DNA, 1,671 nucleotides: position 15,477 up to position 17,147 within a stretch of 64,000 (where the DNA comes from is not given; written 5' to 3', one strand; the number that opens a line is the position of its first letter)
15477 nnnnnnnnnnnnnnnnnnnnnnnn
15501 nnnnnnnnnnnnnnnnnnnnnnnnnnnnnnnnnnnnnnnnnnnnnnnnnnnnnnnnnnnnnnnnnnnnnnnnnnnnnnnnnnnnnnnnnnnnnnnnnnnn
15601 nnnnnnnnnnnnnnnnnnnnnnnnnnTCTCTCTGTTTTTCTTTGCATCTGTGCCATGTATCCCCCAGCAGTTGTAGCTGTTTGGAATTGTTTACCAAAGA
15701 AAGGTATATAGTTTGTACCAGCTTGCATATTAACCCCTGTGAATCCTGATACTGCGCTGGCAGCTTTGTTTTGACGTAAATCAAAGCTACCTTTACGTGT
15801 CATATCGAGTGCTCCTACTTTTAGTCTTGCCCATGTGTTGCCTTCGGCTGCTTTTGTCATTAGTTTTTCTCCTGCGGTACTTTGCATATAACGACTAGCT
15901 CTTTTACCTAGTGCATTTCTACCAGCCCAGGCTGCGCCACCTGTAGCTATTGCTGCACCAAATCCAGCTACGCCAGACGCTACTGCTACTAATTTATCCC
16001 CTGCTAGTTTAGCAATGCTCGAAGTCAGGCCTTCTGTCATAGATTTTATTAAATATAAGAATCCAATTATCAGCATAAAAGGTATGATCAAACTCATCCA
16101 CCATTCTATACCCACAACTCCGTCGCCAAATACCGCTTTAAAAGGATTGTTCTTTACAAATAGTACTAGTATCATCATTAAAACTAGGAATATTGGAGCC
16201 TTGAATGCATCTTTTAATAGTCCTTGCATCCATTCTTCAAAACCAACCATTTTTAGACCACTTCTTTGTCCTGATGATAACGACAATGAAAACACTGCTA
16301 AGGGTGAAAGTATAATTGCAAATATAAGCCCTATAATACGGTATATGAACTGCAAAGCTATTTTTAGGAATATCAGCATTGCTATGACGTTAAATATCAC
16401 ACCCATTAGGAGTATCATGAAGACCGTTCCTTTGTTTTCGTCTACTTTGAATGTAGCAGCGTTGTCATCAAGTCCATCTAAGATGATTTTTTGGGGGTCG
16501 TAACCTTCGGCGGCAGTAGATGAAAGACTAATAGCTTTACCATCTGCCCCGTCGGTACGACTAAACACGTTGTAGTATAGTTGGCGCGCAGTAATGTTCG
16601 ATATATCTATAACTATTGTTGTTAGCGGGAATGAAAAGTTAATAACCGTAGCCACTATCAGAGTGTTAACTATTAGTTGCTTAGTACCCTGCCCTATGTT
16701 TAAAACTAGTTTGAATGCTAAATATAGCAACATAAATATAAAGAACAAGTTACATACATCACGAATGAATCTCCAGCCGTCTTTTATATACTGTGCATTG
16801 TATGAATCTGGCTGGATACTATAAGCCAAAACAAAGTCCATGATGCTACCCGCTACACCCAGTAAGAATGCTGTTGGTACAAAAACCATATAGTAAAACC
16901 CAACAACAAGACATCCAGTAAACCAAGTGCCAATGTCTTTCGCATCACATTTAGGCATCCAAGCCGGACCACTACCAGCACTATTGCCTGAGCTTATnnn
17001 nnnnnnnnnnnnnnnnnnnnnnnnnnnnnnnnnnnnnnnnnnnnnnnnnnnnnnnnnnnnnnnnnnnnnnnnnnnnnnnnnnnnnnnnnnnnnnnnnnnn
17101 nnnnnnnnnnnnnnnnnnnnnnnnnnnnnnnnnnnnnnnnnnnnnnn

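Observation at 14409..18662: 1417-aa three-part envelope protein: ~560-aa extracytoplasmic N-region, VirB6/TrbL-like multi-TM core, Gly-rich hinge and ~450-aa Lys/Glu-rich coiled-coil tail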

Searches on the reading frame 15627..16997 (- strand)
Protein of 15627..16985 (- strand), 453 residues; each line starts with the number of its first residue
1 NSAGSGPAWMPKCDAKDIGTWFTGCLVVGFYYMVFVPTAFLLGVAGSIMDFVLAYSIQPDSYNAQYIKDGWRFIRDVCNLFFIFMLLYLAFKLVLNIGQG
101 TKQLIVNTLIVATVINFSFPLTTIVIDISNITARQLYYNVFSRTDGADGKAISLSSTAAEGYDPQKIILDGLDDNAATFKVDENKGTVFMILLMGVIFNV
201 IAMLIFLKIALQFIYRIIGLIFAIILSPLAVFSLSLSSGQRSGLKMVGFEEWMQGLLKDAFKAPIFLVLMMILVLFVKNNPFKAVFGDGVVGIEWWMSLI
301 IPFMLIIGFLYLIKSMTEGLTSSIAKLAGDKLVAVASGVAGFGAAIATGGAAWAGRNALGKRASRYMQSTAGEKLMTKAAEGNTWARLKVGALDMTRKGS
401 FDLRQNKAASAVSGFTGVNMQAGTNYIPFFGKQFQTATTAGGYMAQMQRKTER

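Call 26: search_protein_families(library=pfam, proteins=[window:15627-16985:-], max_evalue=1)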
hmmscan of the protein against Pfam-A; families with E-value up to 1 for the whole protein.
window:15627-16985:- (453 aa): 0 families

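Call 38: find_homologous_proteins(query=A4, max_evalue=0.001)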
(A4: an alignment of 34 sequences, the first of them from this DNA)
Query A4 (34 sequences) (457 aa, profile of the alignment): 8 proteins with E <= 0.001 among 8000 candidates.
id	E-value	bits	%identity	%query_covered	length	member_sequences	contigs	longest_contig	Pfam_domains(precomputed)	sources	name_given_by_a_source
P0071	2.5e-170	586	31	72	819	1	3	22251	-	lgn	-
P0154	2.4e-107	378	28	62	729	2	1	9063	-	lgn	-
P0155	2.9e-103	364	30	56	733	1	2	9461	-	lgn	-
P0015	1.5e-82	296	58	63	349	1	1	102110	-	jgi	jgi:hypothetical protein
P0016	8.3e-76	274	53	78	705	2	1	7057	-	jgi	jgi:hypothetical protein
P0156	1.5e-48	184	27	97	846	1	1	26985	PF19590.5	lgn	-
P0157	2.0e-29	121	26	54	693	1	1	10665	PF19590.5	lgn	-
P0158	3.0e-5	41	26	14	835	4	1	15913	-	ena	-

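Call 40: search_protein_families(library=pfam, proteins=[P0156, P0157, P0154, P0155], max_evalue=0.1)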
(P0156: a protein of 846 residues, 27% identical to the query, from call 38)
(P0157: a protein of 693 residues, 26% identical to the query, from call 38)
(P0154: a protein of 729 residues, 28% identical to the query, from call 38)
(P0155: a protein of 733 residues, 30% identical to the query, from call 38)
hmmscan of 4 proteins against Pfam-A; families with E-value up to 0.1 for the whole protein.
P0156 (846 aa): 1 family
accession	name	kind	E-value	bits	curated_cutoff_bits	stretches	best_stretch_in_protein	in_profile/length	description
PF21157.2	DksA_N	-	0.022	15.5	27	0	656-692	21-56/71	DnaK suppressor protein DksA, N-terminal domain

P0157 (693 aa): 0 families

P0154 (729 aa): 0 families

P0155 (733 aa): 0 families

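Call 49: predict_structure(alignment_id=A4)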
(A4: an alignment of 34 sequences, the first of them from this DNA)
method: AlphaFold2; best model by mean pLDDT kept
length: 457 residues; sequences in the alignment: 34
mean_pLDDT: 77.2   pTM: 0.66
mean pLDDT of the five models: 77.2, 74.7, 74.1, 72.8, 71.9
residues with pLDDT >= 90: 141; 70-90: 192; 50-70: 84; < 50: 40
segments of 3 or more residues with pLDDT < 50: 1-9, 340-356, 434-438
pLDDT, mean of each block of 10 residues (from residue 1): 36 73 75 90 89 92 90 94 90 88 81 89 94 93 65 64 73 65 71 88 92 93 94 89 58 89 95 90 81 78 86 92 87 69 38 46 71 83 83 78 61 55 52 48 64 76
secondary structure, 60 per line:
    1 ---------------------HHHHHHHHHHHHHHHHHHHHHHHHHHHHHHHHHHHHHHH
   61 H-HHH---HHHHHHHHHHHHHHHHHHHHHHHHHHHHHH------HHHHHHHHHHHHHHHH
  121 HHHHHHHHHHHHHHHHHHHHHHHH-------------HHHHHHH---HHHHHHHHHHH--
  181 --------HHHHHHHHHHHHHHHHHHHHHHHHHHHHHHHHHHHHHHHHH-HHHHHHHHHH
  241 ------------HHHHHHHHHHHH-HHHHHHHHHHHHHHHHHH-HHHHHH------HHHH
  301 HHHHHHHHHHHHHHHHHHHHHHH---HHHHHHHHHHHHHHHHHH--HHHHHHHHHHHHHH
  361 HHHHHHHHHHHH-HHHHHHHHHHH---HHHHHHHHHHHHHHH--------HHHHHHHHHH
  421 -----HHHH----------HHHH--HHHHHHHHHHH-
elements in order: H22-61 H69-98 H105-144 H158-164 H168-178 H189-229 H231-240 H253-264 H266-283 H285-290 H297-323 H327-344 H347-372 H374-384 H388-402 H411-420 H426-429 H440-443 H446-456

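Call 52: fold_search(model_id=the predicted structure, library=pdb)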
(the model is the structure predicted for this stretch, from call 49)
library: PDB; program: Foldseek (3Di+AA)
matches with E <= 10: 315; with E <= 0.001: 0
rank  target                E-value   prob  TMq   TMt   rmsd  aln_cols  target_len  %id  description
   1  7o3v_J                7.8e-03  1.00  0.25  0.37  10.7       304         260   14  Stalk complex structure (TrwJ/VirB5-TrwI/VirB6) from the fully-assembled R388 type IV secretion system determined by c (released 2022-06-22)
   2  7o3v_G                5.2e-02  0.96  0.24  0.34  10.9       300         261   15  Stalk complex structure (TrwJ/VirB5-TrwI/VirB6) from the fully-assembled R388 type IV secretion system determined by c (released 2022-06-22)
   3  8rt9_F                9.0e-02  0.94  0.27  0.37   9.8       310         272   15  Stalk complex full-length structure (TrwJ/VirB5-TrwI/VirB6) from the fully-assembled R388 type IV secretion system det (released 2024-06-19)
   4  7p5j_A                1.5e-01  0.25  0.12  0.13  26.5       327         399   12  Cryo-EM structure of human TTYH1 in GDN (released 2021-08-11)
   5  8rtd_L                1.7e-01  0.95  0.29  0.42   9.5       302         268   14  Stalk-Arches-IMC structure from the fully-assembled R388 type IV secretion system determined by cryo-EM. (released 2024-06-19)
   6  9f63                  2.7e-01  0.33  0.18  0.19  28.1       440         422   11  Crystal structure of Saccharomyces cerevisiae pH nine-sensitive protein 1 (PNS1) (released 2024-05-15)
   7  7p54_A                3.5e-01  0.21  0.13  0.14  28.5       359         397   12  Cryo-EM structure of human TTYH2 in GDN (released 2021-08-11)
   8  7rtu_B                4.5e-01  0.11  0.09  0.11  34.6       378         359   11  Cryo-EM structure of a TTYH2 trans-dimer (released 2021-08-25)
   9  7udn_B                4.9e-01  0.30  0.16  0.23  31.1       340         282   10  Crystal structure of designed helical repeat protein RPB_PLP1_R6 in alternative conformation 2 (released 2023-03-22)
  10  7p5m_A                5.3e-01  0.10  0.10  0.11  29.8       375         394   12  Cryo-EM structure of human TTYH2 in lipid nanodiscs (released 2021-08-11)
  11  7rtt_B                5.6e-01  0.18  0.15  0.16  20.9       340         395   12  Cryo-EM structure of a TTYH2 cis-dimer (released 2021-08-25)
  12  4pho_A                6.3e-01  0.16  0.15  0.20  14.9       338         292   11  ClyA CC6/264 ox (2-303) (released 2014-09-24)
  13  7o3v_H                6.6e-01  0.63  0.20  0.38  11.7       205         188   16  Stalk complex structure (TrwJ/VirB5-TrwI/VirB6) from the fully-assembled R388 type IV secretion system determined by c (released 2022-06-22)
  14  7p5c_A                7.1e-01  0.07  0.09  0.11  34.5       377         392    9  Cryo-EM structure of human TTYH3 in Ca2+ and GDN (released 2021-08-11)
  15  7rtt_A                7.4e-01  0.18  0.16  0.17  18.2       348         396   12  Cryo-EM structure of a TTYH2 cis-dimer (released 2021-08-25)
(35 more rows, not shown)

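Call 54: search_protein_families(library=pfam, proteins=[P0156, P0157, window:15627-16985:-], max_evalue=10)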
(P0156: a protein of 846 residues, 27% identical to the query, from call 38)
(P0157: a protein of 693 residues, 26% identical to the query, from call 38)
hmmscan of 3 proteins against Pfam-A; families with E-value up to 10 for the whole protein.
P0156 (846 aa): 1 family
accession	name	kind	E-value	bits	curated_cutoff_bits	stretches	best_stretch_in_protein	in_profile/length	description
PF21157.2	DksA_N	-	0.022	15.5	27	1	656-692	21-56/71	DnaK suppressor protein DksA, N-terminal domain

P0157 (693 aa): 1 family
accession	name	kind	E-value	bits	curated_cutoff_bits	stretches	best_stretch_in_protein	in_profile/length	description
PF11947.13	DUF3464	-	0.26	11.5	25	1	135-187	67-119/149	Photosynthesis affected mutant 68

window:15627-16985:- (453 aa): 0 families

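Call 56: search_solved_structures(query=A4, max_evalue=10, show_alignments=2)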
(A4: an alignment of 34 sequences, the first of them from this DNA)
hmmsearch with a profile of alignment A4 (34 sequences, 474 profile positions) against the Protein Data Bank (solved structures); distinct sequences matched with E-value up to 10: 3.
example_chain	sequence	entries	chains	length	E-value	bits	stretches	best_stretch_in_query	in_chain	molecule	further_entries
7wgh_A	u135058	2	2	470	1.1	11.2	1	177-234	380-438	Squalene synthase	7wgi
8hyh_A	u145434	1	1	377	2.1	10.3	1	333-393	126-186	Alanine dehydrogenase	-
2eez_A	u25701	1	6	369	3.2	9.7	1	335-395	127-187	Alanine dehydrogenase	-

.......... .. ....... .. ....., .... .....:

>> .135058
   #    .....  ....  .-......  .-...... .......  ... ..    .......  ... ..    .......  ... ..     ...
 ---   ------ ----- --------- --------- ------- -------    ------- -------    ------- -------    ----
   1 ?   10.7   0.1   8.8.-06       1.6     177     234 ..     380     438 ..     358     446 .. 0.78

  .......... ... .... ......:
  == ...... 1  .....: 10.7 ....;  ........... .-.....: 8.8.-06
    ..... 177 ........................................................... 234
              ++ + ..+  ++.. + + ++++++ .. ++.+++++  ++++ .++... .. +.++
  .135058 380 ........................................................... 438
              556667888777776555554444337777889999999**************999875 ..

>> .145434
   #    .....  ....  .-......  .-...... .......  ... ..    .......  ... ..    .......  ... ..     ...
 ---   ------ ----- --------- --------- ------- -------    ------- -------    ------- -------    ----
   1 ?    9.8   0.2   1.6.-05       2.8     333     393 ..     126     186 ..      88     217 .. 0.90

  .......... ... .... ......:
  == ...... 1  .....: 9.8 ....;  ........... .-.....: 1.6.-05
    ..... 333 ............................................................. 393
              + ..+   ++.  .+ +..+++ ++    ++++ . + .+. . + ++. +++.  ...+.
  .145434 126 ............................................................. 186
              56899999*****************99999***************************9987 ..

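Call 78: find_encoding_contigs(protein=P0156, flank=8000, max_places=1)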
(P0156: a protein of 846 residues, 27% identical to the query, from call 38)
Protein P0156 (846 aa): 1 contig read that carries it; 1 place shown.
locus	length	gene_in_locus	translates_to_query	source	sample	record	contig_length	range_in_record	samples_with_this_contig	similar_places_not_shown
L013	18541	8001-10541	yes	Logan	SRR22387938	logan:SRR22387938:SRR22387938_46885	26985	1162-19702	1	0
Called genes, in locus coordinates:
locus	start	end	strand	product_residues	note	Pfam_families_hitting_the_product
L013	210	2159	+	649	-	PF00580:UvrD-helicase, PF13245:AAA_19, PF13604:AAA_30 (faint), PF01443:Viral_helicase1 (faint), PF13361:UvrD_C, PF13538:UvrD_C_2 (faint)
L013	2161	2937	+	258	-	PF00398:RrnaAD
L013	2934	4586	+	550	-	PF01040:UbiA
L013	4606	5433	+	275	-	-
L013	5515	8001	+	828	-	-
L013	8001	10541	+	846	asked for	PF19590:TrbL_3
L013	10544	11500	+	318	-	-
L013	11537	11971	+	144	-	PF12666:PrgI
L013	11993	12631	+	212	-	PF26593:TraC-like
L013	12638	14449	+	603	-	PF19044:P-loop_TraG, PF01935:DUF87 (faint), PF12846:AAA_10 (faint)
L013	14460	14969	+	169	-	-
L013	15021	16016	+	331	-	-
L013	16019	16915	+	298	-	PF18895:T4SS_pilin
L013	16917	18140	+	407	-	-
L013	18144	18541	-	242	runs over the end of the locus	PF02096:60KD_IMP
